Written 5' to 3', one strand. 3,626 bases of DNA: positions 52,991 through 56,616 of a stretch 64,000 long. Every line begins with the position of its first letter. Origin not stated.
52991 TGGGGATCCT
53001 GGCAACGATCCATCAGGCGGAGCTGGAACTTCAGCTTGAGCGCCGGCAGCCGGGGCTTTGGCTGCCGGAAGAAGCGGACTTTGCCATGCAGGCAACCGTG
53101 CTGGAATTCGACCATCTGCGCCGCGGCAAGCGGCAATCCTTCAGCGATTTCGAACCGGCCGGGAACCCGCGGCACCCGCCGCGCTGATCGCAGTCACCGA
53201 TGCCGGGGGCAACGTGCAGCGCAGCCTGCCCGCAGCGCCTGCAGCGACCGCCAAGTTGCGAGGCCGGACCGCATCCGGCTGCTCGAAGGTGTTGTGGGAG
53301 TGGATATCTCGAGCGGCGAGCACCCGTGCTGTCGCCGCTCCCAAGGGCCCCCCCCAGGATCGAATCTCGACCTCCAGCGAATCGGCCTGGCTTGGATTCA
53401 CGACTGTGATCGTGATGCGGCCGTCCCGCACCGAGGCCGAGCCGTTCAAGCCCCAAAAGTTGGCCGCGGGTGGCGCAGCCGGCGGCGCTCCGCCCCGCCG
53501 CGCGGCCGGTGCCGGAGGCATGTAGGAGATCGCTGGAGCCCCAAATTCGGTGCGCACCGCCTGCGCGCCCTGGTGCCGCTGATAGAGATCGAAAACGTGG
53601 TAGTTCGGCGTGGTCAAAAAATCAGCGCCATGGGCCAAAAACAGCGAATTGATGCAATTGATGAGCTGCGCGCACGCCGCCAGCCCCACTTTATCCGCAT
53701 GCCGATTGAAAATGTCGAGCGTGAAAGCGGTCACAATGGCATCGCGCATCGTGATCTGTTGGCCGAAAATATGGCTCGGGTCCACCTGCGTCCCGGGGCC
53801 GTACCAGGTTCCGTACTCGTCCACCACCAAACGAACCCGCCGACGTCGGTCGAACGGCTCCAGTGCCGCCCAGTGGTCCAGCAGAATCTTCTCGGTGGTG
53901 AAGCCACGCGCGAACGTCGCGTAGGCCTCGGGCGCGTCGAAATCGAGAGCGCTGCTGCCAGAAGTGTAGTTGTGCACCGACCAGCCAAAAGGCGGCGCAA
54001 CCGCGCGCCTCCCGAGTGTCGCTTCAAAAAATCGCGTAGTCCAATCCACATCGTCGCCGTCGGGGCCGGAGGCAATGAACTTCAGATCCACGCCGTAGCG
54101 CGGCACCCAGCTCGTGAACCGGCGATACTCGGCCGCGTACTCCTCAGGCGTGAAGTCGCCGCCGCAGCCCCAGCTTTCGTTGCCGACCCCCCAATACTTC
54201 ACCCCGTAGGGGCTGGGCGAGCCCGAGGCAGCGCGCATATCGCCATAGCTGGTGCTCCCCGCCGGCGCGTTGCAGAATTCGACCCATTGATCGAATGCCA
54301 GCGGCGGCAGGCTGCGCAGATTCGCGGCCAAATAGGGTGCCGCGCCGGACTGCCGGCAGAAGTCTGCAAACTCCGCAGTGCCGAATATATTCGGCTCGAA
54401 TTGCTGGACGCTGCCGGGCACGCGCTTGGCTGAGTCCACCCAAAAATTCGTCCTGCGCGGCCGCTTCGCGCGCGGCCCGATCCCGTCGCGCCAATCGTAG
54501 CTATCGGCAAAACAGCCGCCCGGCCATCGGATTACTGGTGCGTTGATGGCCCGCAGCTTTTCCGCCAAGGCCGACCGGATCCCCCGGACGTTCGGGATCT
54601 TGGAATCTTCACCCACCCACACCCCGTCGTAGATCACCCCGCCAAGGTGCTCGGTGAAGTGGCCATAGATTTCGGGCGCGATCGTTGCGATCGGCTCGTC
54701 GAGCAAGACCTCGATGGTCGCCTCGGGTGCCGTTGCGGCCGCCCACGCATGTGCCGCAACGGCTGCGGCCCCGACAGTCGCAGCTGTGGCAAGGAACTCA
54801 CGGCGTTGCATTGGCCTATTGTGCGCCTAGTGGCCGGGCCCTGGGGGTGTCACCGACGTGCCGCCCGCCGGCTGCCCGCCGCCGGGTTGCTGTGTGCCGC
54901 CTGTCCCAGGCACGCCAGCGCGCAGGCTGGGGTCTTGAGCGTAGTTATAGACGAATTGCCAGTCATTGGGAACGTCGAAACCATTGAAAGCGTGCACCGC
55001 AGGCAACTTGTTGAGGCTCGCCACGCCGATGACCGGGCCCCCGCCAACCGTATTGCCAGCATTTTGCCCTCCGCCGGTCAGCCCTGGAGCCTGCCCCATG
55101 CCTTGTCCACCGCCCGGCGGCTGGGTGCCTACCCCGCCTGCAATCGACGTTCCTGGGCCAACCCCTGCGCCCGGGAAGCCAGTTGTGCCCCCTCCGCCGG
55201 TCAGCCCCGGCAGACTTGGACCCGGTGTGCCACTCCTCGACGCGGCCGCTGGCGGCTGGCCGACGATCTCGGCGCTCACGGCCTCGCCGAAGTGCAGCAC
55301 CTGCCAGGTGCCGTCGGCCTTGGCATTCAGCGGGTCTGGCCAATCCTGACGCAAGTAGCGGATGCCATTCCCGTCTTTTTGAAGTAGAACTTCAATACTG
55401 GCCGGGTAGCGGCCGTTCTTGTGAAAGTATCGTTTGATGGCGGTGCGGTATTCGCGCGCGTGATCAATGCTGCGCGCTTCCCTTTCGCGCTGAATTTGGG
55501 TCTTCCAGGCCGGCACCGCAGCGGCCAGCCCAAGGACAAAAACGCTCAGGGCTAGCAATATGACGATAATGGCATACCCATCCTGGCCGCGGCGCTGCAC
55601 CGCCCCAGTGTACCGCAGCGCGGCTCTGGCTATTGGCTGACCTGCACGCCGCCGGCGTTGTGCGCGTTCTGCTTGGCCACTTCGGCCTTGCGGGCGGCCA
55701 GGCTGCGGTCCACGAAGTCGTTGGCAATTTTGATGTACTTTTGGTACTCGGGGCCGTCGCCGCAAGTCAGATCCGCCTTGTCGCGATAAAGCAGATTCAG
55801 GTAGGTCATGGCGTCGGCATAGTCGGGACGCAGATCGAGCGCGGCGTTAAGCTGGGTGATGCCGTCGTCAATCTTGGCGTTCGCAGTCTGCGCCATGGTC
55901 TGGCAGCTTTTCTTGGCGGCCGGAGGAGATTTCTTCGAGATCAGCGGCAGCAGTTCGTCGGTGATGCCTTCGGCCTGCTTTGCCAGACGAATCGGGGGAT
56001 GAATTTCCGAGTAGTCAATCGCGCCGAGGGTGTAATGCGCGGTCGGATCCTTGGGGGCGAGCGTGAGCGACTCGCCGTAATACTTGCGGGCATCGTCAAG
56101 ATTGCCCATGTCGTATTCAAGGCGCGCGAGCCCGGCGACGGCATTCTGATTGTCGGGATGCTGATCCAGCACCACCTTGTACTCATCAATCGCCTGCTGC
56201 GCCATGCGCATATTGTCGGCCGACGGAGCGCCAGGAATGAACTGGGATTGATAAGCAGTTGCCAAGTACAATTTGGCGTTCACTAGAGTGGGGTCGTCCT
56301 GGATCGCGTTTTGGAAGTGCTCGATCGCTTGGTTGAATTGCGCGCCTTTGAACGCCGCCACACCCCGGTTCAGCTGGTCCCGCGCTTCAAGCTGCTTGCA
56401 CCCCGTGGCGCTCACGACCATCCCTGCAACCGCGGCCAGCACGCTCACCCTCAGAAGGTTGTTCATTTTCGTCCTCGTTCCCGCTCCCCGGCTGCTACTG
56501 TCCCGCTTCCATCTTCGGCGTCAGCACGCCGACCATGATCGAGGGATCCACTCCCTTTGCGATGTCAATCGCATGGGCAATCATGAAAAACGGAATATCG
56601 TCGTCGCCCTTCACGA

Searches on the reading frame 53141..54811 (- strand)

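Call 48: search_protein_families(library=pfam, proteins=[window:53141-54811:-], max_evalue=0.00001)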
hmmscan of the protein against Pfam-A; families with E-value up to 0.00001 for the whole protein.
window:53141-54811:- (556 aa): 2 families
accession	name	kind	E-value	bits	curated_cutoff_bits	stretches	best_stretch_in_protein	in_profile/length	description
PF06964.18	Alpha-L-AF_C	-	6e-38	131.1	27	1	331-538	1-165/165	Alpha-L-arabinofuranosidase C-terminal domain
PF22848.2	ASD1_dom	-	1.8e-07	31.4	22.2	0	176-213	113-150/239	Alpha-L-arabinofuranosidase 1 domain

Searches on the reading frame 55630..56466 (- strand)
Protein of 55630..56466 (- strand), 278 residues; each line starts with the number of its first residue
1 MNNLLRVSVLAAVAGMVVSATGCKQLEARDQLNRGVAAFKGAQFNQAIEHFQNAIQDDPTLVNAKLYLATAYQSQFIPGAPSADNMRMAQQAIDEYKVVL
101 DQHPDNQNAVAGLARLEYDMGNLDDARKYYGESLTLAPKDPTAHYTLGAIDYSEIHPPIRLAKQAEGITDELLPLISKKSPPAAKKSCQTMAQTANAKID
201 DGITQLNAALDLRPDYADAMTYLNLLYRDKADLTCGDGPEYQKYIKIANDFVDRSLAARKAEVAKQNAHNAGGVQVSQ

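Call 48: search_protein_families(library=pfam, proteins=[window:55630-56466:-], max_evalue=0.00001)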
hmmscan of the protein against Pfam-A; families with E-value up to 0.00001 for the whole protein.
window:55630-56466:- (278 aa): 9 families
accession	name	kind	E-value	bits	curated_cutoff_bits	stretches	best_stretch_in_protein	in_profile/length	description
PF13414.12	TPR_11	-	3.1e-15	56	26.8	0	116-150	3-37/42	TPR repeat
PF14559.12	TPR_19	-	1.6e-14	54.4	25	1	89-146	7-64/68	Tetratricopeptide repeat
PF07719.23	TPR_2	-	4.4e-11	42.5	27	0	112-140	6-34/34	Tetratricopeptide repeat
PF13428.12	TPR_14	-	9.4e-11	41.7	23.5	0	109-149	3-43/44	Tetratricopeptide repeat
PF13432.12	TPR_16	-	1.3e-09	38.8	32.7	0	89-141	13-65/65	Tetratricopeptide repeat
PF00515.34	TPR_1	-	6.4e-09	35.7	27.8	0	32-56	5-29/34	Tetratricopeptide repeat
PF13174.12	TPR_6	-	2.6e-07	31.3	26.3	0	32-59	4-31/33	Tetratricopeptide repeat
PF13431.12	TPR_17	-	7.5e-07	29.4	24.4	0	96-127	2-33/34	Tetratricopeptide repeat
PF24575.1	TPR_Slam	-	5.2e-06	27.3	35.2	0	34-72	53-91/104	Surface lipoprotein assembly modifier, N-terminal TPR repeats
